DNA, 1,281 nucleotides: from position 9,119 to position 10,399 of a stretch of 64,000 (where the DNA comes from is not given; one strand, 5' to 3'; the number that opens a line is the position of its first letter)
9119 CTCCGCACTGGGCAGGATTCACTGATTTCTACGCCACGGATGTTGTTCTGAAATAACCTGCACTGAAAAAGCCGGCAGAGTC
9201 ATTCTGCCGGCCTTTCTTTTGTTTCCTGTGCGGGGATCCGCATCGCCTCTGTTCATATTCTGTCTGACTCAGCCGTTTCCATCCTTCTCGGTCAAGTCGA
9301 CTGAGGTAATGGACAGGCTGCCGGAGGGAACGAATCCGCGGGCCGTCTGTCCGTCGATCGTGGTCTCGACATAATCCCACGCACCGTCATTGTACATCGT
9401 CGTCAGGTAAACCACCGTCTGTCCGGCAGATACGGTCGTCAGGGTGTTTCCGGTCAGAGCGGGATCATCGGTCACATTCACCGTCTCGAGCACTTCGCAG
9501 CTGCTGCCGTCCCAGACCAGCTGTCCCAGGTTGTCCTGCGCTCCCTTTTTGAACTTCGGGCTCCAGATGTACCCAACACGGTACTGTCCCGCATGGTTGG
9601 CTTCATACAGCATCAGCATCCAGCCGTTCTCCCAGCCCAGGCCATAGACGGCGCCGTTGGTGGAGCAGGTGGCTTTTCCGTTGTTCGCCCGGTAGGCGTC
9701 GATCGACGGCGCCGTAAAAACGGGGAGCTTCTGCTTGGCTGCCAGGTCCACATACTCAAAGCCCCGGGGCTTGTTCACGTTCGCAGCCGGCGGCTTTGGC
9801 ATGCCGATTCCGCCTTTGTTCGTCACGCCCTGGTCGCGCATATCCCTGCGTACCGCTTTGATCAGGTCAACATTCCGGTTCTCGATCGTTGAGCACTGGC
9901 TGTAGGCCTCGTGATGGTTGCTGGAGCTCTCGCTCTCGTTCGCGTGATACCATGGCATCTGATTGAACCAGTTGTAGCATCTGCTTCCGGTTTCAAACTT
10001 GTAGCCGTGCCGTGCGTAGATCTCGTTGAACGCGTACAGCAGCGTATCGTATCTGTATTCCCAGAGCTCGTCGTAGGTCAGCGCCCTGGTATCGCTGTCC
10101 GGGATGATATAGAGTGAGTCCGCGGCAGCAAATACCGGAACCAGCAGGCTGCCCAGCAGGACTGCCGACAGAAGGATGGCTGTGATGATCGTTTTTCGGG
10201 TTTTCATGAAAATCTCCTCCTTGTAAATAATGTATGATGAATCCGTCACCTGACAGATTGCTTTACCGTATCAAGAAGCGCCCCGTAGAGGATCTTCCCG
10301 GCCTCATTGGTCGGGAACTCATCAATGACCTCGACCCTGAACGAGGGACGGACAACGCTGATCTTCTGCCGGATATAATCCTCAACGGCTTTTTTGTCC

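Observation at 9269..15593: Five-gene operon coupling an adenylation/carrier/acyltransferase cassette to an ABC exporter, an HD hydrolase and a wall-binding protein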

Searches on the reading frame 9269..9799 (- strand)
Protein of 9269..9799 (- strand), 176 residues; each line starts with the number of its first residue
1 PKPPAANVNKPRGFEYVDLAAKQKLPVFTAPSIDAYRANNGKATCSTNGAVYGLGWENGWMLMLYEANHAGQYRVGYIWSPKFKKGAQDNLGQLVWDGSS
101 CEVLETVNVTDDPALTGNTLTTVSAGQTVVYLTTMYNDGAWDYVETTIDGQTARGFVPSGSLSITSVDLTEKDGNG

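Call 76: search_protein_families(library=pfam, proteins=[window:9269-9799:-], max_evalue=1)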
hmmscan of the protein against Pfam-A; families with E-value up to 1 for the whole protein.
window:9269-9799:- (176 aa): 1 family
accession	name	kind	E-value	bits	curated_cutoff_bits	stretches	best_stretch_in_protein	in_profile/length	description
PF08239.17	SH3_3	-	0.013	16.1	27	1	111-163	7-54/54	Bacterial SH3 domain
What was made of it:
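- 9269..10207 (-): Secreted YARHG-domain protein, 312 aa; co-transcribed here but not part of the conserved module. SH3_3 only at E = 0.013 (call 76).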

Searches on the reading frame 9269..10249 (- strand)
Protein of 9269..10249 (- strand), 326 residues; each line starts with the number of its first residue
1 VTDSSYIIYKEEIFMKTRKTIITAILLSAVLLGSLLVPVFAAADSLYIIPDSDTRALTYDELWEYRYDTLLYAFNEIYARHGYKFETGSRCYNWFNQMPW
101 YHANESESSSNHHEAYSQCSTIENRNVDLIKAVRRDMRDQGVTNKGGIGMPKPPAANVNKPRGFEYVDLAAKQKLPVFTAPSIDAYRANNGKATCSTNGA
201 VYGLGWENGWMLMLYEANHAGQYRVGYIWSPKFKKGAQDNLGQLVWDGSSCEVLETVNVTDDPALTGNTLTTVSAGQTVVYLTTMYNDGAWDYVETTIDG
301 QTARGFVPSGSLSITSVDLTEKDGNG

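Call 3: search_protein_families(library=pfam, proteins=[window:9269-10249:-], max_evalue=0.01)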
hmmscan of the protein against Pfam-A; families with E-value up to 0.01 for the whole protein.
window:9269-10249:- (326 aa): 1 family
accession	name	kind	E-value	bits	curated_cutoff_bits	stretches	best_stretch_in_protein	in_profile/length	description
PF13308.11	YARHG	-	3.1e-12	46.7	27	1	47-133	3-83/85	YARHG domain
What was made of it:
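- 9269..10207 (-): Pfam YARHG (call 3).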

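Call 4: search_protein_families(library=ncbifam, proteins=[window:9269-10249:-], max_evalue=0.01)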
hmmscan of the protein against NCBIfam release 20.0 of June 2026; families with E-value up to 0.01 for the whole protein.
window:9269-10249:- (326 aa): 0 families

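Call 29: search_protein_families(library=padloc, proteins=[window:9269-10249:-], max_evalue=0.01)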
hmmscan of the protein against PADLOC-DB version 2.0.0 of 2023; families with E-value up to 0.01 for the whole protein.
window:9269-10249:- (326 aa): 0 families
